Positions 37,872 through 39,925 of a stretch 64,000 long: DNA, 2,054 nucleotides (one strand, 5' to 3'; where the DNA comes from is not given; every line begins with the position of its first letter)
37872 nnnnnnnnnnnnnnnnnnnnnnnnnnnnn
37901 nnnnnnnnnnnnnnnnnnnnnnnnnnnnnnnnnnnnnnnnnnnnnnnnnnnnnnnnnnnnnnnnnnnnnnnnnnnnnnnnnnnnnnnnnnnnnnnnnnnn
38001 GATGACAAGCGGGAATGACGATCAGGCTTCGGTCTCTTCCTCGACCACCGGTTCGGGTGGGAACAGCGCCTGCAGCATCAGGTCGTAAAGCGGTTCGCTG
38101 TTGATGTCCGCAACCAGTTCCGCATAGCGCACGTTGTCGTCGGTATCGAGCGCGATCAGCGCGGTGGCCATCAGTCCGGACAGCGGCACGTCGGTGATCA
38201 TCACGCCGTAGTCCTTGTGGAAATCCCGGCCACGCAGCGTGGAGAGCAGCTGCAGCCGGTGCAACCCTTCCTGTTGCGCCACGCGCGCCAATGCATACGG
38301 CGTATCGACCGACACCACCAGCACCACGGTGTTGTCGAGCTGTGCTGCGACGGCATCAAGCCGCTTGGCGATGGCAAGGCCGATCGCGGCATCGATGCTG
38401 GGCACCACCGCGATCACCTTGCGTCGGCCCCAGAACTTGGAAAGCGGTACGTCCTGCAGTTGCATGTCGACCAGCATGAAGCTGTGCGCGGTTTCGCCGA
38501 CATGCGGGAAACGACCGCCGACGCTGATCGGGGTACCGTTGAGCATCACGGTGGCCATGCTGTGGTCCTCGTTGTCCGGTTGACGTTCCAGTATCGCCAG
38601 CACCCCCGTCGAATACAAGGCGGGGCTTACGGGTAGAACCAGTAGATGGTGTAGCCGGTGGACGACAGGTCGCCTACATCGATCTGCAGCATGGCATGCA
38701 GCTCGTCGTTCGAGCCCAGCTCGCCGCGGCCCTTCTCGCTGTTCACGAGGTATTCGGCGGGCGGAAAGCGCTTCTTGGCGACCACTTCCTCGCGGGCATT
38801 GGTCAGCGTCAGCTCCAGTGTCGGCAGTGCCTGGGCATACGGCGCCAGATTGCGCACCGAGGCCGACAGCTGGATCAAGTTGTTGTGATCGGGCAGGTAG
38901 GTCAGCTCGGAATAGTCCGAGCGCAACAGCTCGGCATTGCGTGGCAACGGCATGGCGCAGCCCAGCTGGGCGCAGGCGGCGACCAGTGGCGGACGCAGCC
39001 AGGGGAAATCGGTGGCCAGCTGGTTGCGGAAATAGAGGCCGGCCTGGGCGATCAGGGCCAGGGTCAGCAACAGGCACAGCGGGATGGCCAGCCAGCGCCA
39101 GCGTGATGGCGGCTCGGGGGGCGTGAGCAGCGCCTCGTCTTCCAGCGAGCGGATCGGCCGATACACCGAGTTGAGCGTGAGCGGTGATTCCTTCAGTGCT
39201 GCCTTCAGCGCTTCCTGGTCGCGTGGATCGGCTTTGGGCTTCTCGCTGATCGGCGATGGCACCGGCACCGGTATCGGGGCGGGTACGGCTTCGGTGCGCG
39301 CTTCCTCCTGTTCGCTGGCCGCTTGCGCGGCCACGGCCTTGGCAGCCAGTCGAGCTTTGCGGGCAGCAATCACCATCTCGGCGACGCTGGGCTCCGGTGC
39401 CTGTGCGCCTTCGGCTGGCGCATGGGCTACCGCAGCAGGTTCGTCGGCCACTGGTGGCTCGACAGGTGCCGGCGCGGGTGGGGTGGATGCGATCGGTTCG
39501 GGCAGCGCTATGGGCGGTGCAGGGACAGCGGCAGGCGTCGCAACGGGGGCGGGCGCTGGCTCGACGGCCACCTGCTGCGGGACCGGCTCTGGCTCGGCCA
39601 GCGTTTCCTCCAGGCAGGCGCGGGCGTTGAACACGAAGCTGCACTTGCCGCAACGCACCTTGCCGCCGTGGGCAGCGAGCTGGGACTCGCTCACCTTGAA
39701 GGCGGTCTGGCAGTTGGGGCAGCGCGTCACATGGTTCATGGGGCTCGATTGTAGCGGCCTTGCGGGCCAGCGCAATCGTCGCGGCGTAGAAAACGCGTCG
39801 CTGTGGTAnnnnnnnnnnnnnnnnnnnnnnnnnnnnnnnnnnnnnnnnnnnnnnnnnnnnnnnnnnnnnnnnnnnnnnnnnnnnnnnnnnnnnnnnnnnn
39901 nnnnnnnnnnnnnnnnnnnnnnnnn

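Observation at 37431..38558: Tandem thiol peroxidase genes in which the second copy has lost both catalytic cysteines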

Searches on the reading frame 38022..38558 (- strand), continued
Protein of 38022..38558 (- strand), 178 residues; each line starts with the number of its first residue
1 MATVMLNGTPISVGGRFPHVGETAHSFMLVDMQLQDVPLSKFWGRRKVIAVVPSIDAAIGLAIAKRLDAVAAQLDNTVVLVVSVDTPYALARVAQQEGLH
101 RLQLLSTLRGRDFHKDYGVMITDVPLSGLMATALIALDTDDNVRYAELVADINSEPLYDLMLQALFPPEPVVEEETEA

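Call 61: search_protein_representatives(protein=window:38022-38558:-)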
Query: 178 residues. Proteins with E-value up to 0.001 (for the whole library): 1475; up to 1e-10: 518; up to 1e-30: 5. The best 150 are listed.
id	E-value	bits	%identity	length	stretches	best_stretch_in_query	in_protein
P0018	3.3e-76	271.4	71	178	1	1-177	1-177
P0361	5.7e-36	140.6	57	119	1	52-169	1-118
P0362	7.0e-33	130.5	32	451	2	4-165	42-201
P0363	1.4e-31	126.3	41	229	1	1-164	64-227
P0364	2.9e-31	125.3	41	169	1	1-165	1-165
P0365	1.3e-29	120.0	42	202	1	3-150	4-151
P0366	1.2e-28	116.7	44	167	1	4-157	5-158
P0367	1.7e-27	113.0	30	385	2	4-164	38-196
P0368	2.3e-27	112.6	47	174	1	1-132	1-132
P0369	2.3e-27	112.6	48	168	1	1-126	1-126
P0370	3.0e-27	112.2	38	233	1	3-162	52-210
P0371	3.6e-27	112.0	37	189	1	7-165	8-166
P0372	9.4e-27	110.6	41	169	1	1-168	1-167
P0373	1.0e-26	110.5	33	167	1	2-166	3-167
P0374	4.6e-26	108.4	48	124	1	1-122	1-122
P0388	4.4e-24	101.9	42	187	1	10-154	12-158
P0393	6.7e-24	101.3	42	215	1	12-152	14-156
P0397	2.2e-23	99.7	43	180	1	9-152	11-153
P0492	4.0e-18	82.5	38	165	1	1-165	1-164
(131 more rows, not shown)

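Call 63: search_solved_structures(query=P0393, show_alignments=1)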
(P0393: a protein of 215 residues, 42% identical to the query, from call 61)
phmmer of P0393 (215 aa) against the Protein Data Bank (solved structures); distinct sequences matched with E-value up to 0.001: 19.
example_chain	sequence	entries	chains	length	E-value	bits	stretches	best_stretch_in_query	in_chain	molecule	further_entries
3keb_A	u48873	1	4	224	2.2e-66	226.8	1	2-196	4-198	Probable thiol peroxidase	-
2yjh_A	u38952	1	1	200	3.2e-17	66.2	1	14-164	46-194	THIOL PEROXIDASE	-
2xpd_A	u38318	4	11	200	6.8e-17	65.1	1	14-164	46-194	THIOL PEROXIDASE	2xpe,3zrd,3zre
4je1_A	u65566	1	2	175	1.7e-14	57.3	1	5-165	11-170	Probable thiol peroxidase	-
3hvv_A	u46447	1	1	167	1.9e-11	47.3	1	15-155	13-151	Thiol peroxidase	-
3hvx_A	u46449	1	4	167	2.4e-11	47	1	15-155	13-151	Thiol peroxidase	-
4af2_A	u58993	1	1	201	2.7e-11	46.9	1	14-155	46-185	THIOL PEROXIDASE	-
1q98_A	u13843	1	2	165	3.5e-11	46.5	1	14-162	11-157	Thiol Peroxidase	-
1qxh_A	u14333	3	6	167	3.9e-11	46.3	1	15-155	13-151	Thiol peroxidase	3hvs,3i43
1y25_A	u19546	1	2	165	8e-09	38.8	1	13-163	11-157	Probable thiol peroxidase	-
1xvq_A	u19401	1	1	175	1.2e-08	38.2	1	13-164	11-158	thiol peroxidase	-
6udg_A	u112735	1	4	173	1.5e-08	37.9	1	13-164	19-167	Thiol peroxidase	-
8zwt_A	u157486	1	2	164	5.3e-08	36.1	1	22-158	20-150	Thiol peroxidase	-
3p7x_A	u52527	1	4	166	5.4e-08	36.1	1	22-158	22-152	Probable thiol peroxidase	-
8xvw_A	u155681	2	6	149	5.9e-08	35.9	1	23-158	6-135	Thiol peroxidase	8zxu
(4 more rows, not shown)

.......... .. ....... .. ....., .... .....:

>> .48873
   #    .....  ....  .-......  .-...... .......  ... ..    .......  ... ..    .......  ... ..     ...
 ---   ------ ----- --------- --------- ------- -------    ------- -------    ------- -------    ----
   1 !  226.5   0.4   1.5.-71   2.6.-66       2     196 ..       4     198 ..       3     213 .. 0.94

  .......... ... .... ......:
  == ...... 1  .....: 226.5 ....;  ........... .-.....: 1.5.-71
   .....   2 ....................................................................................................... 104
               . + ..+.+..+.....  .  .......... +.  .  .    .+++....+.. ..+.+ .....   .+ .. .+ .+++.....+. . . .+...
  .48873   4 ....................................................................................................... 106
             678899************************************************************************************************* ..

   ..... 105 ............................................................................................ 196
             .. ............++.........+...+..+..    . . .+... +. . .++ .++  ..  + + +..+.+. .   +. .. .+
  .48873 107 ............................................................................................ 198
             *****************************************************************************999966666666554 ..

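Call 65: find_encoding_contigs(protein=P0393, flank=6000, max_places=3)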
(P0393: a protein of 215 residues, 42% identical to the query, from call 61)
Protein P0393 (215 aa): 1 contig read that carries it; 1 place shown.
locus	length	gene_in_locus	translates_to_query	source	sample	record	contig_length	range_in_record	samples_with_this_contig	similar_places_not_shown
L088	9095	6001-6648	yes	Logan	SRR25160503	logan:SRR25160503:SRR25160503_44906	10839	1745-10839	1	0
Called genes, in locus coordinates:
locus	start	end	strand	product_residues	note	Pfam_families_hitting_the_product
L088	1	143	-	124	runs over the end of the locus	PF06155:GBBH-like_N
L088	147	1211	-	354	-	PF02547:Queuosine_synth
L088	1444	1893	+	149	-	PF01220:DHquinase_II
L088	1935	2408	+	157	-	PF25984:BSH_YknX (faint), PF00364:Biotin_lipoyl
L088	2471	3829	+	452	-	PF00289:Biotin_carb_N, PF02786:CPSase_L_D2, PF02222:ATP-grasp, PF07478:Dala_Dala_lig_C (weak), PF02785:Biotin_carb_C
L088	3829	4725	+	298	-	PF06325:PrmA, PF05175:MTS (weak), PF13489:Methyltransf_23 (faint), PF13649:Methyltransf_25 (faint), PF13847:Methyltransf_31 (weak)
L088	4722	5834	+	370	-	PF13717:Zn_ribbon_4, PF13719:Zn_ribbon_5, PF11906:DUF3426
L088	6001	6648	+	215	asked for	PF00578:AhpC-TSA (faint)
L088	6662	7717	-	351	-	-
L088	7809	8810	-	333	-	PF01210:NAD_Gly3P_dh_N, PF07479:NAD_Gly3P_dh_C, PF20618:GPD_NAD_C_bact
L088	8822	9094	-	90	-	?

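Call 66: find_encoding_contigs(protein=P0388, flank=6000, max_places=3)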
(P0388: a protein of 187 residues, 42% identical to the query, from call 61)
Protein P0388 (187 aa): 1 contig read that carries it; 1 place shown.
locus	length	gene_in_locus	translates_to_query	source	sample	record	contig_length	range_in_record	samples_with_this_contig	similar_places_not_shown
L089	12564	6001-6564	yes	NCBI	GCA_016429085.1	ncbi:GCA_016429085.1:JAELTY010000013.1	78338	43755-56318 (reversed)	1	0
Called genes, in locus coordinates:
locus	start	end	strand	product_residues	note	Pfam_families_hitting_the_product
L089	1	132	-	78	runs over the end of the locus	-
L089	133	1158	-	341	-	PF02547:Queuosine_synth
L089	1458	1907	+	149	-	PF01220:DHquinase_II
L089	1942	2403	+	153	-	-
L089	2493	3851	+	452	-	PF00289:Biotin_carb_N, PF02786:CPSase_L_D2, PF02222:ATP-grasp (weak), PF07478:Dala_Dala_lig_C, PF02785:Biotin_carb_C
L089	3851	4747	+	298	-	PF06325:PrmA, PF05175:MTS, PF13489:Methyltransf_23, PF08242:Methyltransf_12 (weak), PF13649:Methyltransf_25 (weak), PF13847:Methyltransf_31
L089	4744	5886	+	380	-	PF13717:Zn_ribbon_4, PF13719:Zn_ribbon_5, PF11906:DUF3426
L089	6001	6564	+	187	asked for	PF00578:AhpC-TSA (weak), PF08534:Redoxin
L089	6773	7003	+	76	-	-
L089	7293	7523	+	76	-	-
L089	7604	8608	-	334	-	PF01210:NAD_Gly3P_dh_N, PF07479:NAD_Gly3P_dh_C, PF20618:GPD_NAD_C_bact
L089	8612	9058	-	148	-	PF06347:SH3_4 (weak), PF08239:SH3_3, PF06347:SH3_4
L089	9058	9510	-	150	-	PF02556:SecB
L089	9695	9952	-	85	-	PF00462:Glutaredoxin, PF13417:GST_N_3 (weak)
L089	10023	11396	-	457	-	PF02113:Peptidase_S13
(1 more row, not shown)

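Call 71: find_encoding_contigs(protein=P0397, flank=6000, max_places=2)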
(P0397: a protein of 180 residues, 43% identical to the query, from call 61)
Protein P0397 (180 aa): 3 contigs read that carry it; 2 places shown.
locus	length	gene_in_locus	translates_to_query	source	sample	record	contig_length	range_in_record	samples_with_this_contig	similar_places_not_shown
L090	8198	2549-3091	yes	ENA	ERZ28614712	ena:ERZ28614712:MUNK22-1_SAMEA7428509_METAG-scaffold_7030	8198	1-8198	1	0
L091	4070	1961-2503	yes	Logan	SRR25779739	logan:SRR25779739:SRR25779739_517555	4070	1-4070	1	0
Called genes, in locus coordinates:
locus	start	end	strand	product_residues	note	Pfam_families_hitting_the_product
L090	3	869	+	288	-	?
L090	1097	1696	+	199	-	-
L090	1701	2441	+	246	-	PF00753:Lactamase_B, PF19583:ODP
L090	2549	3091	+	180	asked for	-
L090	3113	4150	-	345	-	PF01210:NAD_Gly3P_dh_N, PF07479:NAD_Gly3P_dh_C, PF20618:GPD_NAD_C_bact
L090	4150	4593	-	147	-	PF06347:SH3_4 (weak), PF08239:SH3_3, PF06347:SH3_4 (weak)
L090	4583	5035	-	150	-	PF02556:SecB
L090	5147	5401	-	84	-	PF00462:Glutaredoxin, PF13417:GST_N_3 (weak), PF13409:GST_N_2 (weak)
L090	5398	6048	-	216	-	-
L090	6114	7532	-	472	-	PF02113:Peptidase_S13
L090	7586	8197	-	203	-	?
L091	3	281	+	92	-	?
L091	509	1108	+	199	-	-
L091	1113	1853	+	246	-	PF00753:Lactamase_B, PF19583:ODP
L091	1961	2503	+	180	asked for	-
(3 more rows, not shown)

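Call 72: find_encoding_contigs(protein=P0492, flank=5000, max_places=2)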
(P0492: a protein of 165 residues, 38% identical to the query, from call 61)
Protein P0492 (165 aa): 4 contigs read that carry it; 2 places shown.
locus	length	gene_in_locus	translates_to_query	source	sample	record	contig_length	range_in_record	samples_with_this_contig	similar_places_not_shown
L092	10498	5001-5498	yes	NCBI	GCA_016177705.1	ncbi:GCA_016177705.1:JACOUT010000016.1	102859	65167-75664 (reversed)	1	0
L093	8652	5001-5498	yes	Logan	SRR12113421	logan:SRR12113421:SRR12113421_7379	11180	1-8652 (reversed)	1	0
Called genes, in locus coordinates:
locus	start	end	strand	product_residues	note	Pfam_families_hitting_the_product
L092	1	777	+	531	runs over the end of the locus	PF01636:APH, PF02958:EcKL (weak), PF02224:Cytidylate_kin, PF13189:Cytidylate_kin2 (weak)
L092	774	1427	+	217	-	PF09414:RNA_ligase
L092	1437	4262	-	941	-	PF22073:Cep192_D4 (faint), PF22544:HYDIN_VesB_CFA65-like_Ig (weak), PF07610:DUF1573 (weak), PF15780:ASH, PF22544:HYDIN_VesB_CFA65-like_Ig (weak)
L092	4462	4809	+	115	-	PF02201:SWIB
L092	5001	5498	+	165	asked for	PF00578:AhpC-TSA, PF08534:Redoxin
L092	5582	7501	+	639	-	-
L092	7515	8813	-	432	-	-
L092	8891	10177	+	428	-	PF06689:zf-C4_ClpX, PF01078:Mg_chelatase (faint), PF05496:RuvB_N (weak), PF07724:AAA_2, PF00004:AAA, PF07728:AAA_5 (faint), PF10431:ClpB_D2-small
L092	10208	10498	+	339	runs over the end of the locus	PF03966:Trm112p (weak), PF13489:Methyltransf_23, PF13847:Methyltransf_31 (weak), PF08241:Methyltransf_11, PF08242:Methyltransf_12, PF13649:Methyltransf_25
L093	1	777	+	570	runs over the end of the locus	PF01636:APH, PF02958:EcKL (weak), PF02224:Cytidylate_kin, PF13189:Cytidylate_kin2 (weak)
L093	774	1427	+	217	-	PF09414:RNA_ligase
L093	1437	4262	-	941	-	PF22073:Cep192_D4 (faint), PF22544:HYDIN_VesB_CFA65-like_Ig (weak), PF07610:DUF1573 (weak), PF15780:ASH, PF22544:HYDIN_VesB_CFA65-like_Ig (weak)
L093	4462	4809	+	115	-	PF02201:SWIB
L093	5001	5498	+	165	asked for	PF00578:AhpC-TSA, PF08534:Redoxin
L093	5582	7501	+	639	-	-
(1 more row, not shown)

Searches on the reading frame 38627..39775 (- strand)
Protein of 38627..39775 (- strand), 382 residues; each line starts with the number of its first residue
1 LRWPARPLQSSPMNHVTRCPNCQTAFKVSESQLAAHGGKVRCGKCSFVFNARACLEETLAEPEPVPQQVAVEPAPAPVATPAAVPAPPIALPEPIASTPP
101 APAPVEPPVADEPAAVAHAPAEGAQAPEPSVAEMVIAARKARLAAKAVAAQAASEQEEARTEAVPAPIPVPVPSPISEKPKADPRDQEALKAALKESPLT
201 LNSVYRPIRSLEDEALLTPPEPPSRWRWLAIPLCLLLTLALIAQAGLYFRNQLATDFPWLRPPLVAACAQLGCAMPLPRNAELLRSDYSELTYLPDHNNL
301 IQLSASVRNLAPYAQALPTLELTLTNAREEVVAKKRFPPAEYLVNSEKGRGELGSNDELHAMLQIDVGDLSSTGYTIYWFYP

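Call 22: search_protein_families(library=pfam, proteins=[window:38627-39775:-], max_evalue=0.001)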
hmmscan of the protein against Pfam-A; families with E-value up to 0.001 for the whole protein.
window:38627-39775:- (382 aa): 3 families
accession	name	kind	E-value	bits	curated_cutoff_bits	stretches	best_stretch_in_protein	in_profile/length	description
PF11906.13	DUF3426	-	9.2e-40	136.5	27.7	1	233-379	1-147/147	Protein of unknown function (DUF3426)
PF13719.11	Zn_ribbon_5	-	3.3e-13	49.6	29.3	1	17-51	3-37/37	zinc-ribbon domain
PF13717.11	Zn_ribbon_4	-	2.3e-12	47.1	30.3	1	17-50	3-36/36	zinc-ribbon domain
